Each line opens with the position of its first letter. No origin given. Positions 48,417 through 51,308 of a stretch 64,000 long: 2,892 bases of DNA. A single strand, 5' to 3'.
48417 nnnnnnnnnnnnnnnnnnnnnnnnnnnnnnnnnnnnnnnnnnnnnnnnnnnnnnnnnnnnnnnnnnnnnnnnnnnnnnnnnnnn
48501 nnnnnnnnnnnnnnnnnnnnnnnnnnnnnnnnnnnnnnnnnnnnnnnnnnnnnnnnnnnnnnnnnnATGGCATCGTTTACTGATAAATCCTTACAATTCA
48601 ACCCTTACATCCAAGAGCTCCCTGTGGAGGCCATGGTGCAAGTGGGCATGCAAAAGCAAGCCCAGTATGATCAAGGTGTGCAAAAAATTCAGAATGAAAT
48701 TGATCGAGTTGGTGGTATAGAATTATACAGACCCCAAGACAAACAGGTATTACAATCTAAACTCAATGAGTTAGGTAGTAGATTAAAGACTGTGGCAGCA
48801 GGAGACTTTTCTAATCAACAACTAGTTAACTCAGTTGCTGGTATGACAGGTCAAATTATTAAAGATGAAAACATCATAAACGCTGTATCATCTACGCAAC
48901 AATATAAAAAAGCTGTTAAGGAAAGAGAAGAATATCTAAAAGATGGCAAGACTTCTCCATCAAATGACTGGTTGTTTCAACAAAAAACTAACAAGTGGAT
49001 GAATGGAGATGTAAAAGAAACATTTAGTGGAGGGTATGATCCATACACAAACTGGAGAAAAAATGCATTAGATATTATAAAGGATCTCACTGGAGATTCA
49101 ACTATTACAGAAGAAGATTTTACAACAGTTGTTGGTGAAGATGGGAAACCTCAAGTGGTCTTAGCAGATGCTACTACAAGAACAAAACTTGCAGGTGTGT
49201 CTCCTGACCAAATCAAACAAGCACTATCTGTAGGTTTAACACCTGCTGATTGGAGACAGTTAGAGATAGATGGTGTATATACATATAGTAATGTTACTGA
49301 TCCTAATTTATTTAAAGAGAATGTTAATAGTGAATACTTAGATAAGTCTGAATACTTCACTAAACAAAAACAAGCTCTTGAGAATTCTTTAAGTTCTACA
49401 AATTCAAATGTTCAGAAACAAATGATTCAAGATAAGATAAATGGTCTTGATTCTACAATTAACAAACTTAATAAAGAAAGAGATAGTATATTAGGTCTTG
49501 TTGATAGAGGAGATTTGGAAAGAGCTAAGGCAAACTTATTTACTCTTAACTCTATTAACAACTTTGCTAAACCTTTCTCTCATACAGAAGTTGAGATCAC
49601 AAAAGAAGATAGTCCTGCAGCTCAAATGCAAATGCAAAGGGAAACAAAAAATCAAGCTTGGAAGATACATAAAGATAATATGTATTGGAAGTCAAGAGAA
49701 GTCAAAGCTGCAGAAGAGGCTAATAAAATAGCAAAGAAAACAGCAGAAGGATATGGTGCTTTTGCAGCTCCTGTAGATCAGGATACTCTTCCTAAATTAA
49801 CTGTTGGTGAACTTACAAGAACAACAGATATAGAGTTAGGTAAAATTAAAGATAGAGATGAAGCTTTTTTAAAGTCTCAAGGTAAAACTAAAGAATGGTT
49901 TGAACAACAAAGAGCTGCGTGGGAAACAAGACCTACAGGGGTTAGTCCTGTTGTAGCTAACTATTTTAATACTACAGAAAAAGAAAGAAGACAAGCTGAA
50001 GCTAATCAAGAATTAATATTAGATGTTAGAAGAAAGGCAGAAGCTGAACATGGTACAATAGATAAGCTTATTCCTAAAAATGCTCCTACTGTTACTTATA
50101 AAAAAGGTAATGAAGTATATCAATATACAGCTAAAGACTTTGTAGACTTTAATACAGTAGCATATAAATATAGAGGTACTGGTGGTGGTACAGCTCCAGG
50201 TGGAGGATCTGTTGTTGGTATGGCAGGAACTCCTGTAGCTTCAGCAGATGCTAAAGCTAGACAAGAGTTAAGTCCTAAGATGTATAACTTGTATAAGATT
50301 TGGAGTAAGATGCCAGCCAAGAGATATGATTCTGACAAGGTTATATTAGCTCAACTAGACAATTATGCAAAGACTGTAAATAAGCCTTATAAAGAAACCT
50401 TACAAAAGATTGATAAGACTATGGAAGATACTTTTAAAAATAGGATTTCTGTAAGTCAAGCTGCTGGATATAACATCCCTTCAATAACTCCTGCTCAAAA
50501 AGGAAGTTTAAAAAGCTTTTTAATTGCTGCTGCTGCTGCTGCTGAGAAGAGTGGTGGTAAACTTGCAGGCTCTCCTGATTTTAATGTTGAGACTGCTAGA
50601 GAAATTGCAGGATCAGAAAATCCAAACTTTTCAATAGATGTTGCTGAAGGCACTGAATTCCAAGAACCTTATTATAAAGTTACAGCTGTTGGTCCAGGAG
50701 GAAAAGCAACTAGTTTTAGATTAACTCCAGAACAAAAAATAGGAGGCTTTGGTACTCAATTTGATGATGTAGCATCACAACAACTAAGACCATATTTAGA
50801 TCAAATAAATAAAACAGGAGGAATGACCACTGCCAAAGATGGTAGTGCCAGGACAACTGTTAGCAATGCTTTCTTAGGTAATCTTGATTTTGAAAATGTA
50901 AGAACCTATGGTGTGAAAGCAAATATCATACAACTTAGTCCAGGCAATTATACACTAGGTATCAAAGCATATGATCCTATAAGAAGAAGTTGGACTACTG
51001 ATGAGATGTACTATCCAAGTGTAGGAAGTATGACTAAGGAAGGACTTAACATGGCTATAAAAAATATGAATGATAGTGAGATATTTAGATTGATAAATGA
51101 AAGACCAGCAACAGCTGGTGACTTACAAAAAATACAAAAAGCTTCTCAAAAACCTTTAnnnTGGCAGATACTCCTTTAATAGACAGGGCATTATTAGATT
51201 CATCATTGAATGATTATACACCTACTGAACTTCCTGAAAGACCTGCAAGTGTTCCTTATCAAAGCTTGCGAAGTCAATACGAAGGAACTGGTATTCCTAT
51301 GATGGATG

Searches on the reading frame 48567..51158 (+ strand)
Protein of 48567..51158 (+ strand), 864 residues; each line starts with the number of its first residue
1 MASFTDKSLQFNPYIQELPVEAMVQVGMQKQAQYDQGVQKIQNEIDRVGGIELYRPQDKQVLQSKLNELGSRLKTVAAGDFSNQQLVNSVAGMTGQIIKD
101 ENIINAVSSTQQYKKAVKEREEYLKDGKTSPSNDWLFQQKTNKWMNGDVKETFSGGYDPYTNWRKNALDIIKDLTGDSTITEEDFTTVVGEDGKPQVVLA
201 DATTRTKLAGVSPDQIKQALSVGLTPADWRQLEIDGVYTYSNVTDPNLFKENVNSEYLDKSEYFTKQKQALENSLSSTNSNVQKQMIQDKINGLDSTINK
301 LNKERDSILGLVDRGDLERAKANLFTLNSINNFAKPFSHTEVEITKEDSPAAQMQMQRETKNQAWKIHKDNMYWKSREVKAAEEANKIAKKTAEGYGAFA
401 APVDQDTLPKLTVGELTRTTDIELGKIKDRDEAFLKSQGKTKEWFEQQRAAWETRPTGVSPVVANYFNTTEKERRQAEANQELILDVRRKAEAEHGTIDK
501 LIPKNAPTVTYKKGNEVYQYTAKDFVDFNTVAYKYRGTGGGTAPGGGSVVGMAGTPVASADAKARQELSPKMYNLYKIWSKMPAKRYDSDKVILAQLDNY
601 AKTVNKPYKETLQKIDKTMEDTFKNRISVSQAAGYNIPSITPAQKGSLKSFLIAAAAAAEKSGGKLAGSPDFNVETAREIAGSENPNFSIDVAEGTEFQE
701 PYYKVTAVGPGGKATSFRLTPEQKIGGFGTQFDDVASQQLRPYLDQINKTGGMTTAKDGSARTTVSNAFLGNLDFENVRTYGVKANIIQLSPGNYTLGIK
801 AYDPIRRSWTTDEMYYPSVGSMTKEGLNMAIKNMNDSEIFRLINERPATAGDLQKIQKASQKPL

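Call 11: search_protein_families(library=pfam, proteins=[window:48567-51158:+], max_evalue=0.01)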
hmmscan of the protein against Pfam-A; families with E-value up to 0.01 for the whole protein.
window:48567-51158:+ (864 aa): 1 family
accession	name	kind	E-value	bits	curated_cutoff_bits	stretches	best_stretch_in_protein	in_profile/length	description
PF13681.11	PilX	-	0.0015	19.3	27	1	655-716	23-79/89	Type IV pilus assembly protein PilX C-term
